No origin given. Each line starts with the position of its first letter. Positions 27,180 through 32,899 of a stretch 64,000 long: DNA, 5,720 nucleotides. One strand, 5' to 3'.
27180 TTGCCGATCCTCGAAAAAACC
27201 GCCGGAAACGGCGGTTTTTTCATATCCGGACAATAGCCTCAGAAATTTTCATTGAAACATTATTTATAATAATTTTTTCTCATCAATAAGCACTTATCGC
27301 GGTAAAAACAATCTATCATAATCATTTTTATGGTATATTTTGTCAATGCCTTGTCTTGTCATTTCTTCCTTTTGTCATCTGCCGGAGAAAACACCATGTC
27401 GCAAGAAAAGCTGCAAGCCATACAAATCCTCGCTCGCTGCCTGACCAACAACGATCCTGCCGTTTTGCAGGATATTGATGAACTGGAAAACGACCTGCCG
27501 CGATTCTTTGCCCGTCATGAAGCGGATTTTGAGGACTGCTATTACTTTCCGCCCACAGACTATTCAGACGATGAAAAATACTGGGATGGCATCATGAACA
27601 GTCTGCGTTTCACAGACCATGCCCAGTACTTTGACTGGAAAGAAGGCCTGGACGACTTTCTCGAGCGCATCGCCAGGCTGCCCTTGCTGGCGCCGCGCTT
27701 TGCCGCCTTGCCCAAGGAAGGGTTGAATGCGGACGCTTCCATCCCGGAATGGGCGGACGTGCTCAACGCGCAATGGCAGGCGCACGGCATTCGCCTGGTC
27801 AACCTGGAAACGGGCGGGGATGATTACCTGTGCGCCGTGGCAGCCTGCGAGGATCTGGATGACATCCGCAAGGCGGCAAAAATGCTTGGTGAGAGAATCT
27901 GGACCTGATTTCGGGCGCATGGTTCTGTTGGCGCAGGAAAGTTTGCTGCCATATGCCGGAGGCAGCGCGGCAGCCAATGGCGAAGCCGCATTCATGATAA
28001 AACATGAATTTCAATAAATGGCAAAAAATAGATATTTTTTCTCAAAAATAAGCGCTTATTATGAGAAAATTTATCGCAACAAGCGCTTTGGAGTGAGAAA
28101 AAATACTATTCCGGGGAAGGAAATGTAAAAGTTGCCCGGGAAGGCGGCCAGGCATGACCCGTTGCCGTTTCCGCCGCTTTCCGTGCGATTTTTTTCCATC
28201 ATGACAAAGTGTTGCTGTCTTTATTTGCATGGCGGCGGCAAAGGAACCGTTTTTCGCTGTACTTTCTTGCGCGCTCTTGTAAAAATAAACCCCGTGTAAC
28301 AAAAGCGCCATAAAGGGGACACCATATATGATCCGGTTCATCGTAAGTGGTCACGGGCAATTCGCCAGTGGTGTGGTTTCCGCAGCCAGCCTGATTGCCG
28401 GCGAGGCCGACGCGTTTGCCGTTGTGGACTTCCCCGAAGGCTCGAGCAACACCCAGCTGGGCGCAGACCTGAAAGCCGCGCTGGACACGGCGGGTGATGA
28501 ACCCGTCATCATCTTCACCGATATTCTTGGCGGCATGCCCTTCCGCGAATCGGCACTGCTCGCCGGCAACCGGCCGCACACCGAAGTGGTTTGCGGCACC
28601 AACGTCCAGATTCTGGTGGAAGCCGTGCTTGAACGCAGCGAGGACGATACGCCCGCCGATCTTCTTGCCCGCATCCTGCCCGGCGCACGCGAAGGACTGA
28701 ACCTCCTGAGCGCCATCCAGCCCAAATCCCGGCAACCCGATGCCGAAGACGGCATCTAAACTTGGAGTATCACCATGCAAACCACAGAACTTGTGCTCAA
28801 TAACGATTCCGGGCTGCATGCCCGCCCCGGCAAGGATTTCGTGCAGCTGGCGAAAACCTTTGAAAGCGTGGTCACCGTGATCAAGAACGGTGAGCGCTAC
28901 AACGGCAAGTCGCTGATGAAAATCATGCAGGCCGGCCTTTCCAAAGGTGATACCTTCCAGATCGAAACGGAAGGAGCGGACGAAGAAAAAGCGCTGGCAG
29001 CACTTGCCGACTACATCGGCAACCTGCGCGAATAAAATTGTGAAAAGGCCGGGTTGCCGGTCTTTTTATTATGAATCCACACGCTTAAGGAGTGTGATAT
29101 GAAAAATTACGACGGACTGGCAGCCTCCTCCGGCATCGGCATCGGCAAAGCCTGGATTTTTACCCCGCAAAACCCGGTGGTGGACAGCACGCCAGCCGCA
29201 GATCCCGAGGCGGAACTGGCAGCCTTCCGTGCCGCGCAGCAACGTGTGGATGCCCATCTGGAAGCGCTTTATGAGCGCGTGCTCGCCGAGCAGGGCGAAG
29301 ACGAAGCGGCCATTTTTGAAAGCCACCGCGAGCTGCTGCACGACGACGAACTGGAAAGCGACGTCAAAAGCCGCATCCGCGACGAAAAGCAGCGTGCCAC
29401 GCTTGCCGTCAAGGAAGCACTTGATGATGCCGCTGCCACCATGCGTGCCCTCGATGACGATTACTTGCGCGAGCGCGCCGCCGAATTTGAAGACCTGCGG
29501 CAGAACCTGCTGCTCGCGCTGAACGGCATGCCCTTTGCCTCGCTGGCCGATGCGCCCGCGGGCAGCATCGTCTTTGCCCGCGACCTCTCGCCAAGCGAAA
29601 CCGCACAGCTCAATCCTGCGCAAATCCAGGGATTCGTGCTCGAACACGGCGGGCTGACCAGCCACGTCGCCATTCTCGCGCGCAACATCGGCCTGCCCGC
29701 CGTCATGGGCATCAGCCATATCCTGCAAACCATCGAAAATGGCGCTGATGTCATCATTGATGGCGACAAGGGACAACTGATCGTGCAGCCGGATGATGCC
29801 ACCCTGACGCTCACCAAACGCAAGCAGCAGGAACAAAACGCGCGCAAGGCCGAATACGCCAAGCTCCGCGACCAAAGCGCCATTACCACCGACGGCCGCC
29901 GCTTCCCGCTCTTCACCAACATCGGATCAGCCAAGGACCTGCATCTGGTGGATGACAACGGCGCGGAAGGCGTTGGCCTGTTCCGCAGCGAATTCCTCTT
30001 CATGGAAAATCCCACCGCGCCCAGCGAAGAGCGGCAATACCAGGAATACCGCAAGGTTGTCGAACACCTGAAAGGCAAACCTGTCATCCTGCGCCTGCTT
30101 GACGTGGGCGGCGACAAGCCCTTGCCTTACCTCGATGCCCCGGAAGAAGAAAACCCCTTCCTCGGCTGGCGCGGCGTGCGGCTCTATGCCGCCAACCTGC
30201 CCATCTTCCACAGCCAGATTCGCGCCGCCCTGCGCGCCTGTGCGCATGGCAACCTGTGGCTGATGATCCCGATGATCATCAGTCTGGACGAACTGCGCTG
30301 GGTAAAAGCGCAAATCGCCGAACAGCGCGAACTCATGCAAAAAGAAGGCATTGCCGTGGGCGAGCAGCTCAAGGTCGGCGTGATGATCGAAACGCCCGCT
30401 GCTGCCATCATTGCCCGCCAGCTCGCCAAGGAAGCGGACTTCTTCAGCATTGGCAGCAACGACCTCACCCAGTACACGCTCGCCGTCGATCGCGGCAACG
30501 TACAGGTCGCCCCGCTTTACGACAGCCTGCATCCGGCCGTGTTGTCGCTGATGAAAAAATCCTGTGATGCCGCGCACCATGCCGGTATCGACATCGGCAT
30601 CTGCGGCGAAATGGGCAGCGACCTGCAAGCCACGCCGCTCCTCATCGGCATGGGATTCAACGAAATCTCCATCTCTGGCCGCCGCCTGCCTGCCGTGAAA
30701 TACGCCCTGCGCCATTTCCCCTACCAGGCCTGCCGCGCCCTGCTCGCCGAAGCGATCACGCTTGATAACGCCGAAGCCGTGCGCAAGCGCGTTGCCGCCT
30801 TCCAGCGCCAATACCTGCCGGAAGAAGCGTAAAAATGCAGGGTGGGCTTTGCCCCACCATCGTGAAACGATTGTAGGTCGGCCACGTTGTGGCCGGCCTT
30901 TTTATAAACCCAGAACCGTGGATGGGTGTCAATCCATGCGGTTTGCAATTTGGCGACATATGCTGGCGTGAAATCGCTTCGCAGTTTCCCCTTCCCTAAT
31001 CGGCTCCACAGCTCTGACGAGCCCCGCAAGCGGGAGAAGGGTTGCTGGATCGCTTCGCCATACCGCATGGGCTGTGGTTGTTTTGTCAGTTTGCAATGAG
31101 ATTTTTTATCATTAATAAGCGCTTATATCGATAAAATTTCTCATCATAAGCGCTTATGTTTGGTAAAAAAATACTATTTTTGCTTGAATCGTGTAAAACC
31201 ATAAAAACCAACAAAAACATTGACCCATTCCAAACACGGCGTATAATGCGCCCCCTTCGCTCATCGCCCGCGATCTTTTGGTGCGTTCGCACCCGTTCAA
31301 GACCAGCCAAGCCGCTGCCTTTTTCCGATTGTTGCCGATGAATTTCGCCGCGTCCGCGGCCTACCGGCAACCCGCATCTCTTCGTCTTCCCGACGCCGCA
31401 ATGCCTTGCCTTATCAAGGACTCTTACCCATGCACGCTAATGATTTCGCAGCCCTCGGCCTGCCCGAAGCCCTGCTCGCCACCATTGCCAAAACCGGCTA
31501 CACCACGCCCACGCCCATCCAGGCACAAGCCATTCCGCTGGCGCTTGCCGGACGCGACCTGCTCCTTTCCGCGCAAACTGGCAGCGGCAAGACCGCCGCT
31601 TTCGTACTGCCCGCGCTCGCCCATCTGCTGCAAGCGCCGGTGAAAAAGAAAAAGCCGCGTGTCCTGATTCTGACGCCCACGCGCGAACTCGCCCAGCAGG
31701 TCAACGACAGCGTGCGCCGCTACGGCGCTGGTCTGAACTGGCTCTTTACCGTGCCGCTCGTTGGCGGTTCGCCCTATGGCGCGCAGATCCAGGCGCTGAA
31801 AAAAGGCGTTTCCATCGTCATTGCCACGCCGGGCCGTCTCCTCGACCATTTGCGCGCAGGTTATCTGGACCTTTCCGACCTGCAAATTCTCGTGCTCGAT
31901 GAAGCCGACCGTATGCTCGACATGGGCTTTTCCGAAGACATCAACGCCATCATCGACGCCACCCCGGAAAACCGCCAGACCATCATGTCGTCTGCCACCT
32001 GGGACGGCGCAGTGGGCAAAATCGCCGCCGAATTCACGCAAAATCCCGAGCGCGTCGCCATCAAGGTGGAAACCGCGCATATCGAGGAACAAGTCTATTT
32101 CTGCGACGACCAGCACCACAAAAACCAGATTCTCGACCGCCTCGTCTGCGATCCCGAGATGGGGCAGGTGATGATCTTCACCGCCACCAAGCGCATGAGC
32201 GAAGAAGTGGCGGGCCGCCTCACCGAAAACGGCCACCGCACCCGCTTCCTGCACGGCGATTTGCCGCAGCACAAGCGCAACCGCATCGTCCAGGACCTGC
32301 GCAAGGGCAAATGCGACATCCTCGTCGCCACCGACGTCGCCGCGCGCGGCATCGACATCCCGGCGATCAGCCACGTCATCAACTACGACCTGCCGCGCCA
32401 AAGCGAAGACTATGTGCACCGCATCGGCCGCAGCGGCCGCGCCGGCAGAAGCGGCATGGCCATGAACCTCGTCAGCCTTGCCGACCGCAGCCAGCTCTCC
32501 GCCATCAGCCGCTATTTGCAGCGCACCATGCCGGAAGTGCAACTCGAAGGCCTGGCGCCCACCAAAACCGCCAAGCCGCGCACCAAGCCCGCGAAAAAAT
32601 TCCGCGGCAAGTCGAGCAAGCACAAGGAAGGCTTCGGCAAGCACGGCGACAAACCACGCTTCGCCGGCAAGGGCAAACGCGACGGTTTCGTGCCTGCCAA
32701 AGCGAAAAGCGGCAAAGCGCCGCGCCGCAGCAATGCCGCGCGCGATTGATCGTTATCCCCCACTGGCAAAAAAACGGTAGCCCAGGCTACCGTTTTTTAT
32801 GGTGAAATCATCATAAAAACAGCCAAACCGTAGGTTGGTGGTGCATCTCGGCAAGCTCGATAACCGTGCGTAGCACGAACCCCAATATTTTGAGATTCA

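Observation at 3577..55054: Uncatalogued, extremely dense family of AT-rich palindromic-unit MITE-like elements (21 copies in 64 kb)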

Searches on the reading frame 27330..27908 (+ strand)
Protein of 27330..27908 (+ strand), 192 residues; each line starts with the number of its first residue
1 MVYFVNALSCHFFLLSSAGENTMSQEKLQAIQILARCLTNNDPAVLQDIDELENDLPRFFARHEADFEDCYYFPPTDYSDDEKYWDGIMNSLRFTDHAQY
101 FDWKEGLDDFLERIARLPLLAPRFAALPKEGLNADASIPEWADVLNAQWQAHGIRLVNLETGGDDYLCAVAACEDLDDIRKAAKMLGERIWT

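Call 30: search_protein_families(library=pfam, max_evalue=0.00001, proteins=[window:27330-27908:+])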
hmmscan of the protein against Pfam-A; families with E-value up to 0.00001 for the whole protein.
window:27330-27908:+ (192 aa): 1 family
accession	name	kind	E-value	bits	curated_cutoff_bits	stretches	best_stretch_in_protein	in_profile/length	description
PF20335.4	DUF6630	-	7.9e-23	82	27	1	34-190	5-155/158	Domain of unknown function (DUF6630)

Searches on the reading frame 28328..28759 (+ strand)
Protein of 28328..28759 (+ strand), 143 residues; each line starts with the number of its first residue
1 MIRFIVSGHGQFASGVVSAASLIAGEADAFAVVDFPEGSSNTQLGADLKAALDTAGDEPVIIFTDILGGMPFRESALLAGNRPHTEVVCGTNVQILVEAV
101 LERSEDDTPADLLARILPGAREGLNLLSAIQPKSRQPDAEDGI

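Call 29: search_protein_families(library=pfam, max_evalue=0.00001, proteins=[window:28328-28759:+])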
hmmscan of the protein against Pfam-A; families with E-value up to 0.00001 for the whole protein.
window:28328-28759:+ (143 aa): 1 family
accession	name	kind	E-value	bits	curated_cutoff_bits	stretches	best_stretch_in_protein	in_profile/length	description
PF03610.21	EIIA-man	-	1.5e-19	70.6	21.4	1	4-111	2-111/116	PTS system fructose IIA component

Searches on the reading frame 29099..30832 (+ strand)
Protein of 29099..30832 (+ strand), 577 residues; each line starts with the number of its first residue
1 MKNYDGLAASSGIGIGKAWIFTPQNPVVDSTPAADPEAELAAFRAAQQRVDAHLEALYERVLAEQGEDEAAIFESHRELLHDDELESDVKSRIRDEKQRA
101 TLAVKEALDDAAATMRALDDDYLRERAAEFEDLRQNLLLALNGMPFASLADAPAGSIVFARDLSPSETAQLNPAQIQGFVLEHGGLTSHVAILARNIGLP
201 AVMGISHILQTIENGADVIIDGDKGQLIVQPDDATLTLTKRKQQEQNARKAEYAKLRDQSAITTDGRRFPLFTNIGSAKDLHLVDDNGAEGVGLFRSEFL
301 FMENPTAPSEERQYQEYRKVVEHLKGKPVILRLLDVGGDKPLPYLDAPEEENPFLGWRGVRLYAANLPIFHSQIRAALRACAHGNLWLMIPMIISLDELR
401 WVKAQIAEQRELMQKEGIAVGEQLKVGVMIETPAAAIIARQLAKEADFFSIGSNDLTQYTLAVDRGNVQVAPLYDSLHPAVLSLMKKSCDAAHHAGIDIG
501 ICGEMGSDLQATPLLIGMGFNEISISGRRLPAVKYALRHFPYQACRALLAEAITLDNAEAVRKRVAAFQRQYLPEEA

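Call 29: search_protein_families(library=pfam, max_evalue=0.00001, proteins=[window:29099-30832:+])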
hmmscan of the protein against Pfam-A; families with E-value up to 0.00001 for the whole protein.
window:29099-30832:+ (577 aa): 3 families
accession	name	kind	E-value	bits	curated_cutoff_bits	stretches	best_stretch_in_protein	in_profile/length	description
PF02896.24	PEP-utilizers_C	-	1.2e-110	369.7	22.8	1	250-539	1-290/293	PEP-utilising enzyme, PEP-binding domain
PF05524.18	PEP-utilisers_N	-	4.8e-30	104.6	24.4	1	6-126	2-121/121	PEP-utilising enzyme, N-terminal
PF00391.29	PEP-utilizers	-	2.1e-23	82.1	23.1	1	153-225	2-72/72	PEP-utilising enzyme, mobile domain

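Call 43: list_cluster_members(proteins=[window:29099-30829:+, window:41544-42716:+, window:52556-53500:+, window:54052-54918:+, window:22164-23441:+, window:26215-27174:+])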
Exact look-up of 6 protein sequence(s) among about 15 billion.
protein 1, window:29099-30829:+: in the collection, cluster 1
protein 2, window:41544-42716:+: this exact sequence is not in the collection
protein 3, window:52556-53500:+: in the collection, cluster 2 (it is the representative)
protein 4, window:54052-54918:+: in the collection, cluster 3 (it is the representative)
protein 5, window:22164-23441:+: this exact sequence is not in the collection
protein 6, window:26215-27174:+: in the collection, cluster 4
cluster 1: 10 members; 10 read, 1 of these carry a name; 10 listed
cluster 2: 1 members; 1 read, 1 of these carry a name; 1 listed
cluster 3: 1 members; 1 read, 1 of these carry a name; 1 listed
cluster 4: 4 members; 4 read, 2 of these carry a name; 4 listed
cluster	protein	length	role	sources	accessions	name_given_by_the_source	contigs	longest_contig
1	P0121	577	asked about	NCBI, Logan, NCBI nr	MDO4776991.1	MAG: phosphoenolpyruvate--protein phosphotransferase [Cardiobacteriaceae bacterium] | phosphoenolpyruvate--protein phosphotransferase [Cardiobacteriaceae bacterium]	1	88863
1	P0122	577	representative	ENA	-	-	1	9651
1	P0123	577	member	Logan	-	-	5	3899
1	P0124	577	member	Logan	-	-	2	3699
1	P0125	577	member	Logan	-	-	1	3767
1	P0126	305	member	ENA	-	-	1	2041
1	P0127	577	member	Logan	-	-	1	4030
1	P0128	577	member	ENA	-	-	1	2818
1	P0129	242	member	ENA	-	-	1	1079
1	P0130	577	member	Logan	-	-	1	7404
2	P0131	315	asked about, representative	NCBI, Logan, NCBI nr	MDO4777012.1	MAG: ribosome small subunit-dependent GTPase A [Cardiobacteriaceae bacterium] | ribosome small subunit-dependent GTPase A [Cardiobacteriaceae bacterium]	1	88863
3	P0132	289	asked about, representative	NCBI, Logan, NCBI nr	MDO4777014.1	MAG: polyprenyl synthetase family protein [Cardiobacteriaceae bacterium] | polyprenyl synthetase family protein [Cardiobacteriaceae bacterium]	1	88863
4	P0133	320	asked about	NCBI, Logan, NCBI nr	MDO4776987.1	MAG: PTS system mannose/fructose/sorbose family transporter subunit IID ... | PTS system mannose/fructose/sorbose family transporter subunit IID [Cardiobacteriaceae ...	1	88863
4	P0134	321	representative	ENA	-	-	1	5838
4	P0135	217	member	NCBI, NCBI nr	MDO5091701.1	MAG: PTS system mannose/fructose/sorbose family transporter subunit IID, partial ... | PTS system mannose/fructose/sorbose family transporter subunit IID [Cardiobacteriaceae ...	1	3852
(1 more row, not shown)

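Call 96: find_encoding_contigs(protein=P0122, flank=10000, max_places=3)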
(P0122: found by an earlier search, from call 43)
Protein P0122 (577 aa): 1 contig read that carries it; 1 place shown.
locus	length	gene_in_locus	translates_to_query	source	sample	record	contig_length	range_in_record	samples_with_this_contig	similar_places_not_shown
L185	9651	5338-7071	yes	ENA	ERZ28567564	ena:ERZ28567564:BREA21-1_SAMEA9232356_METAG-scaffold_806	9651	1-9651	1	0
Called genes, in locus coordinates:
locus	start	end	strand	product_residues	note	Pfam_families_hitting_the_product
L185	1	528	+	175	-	?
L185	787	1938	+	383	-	PF01380:SIS (weak)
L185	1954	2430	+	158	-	PF03830:PTSIIB_sorb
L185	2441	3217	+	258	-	PF03609:EII-Sor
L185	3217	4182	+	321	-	PF03613:EIID-AGA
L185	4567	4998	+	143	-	PF03610:EIIA-man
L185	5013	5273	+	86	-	PF00381:PTS-HPr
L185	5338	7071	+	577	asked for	PF05524:PEP-utilisers_N, PF00391:PEP-utilizers, PF02896:PEP-utilizers_C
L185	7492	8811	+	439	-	PF00270:DEAD, PF04851:ResIII (weak), PF00271:Helicase_C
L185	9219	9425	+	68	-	PF01797:Y1_Tnp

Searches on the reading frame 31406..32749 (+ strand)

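Call 29: search_protein_families(library=pfam, max_evalue=0.00001, proteins=[window:31406-32749:+])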
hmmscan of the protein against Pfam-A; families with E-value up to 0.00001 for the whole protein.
window:31406-32749:+ (447 aa): 3 families
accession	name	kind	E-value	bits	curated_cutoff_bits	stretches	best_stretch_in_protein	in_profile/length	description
PF00270.35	DEAD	-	2.8e-51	174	26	1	36-200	1-161/167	DEAD/DEAH box helicase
PF00271.37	Helicase_C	-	2e-34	118.6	23.5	1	239-347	2-110/110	Helicase conserved C-terminal domain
PF04851.21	ResIII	-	2.5e-06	27.9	22.5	1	50-188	24-152/164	Type III restriction enzyme, res subunit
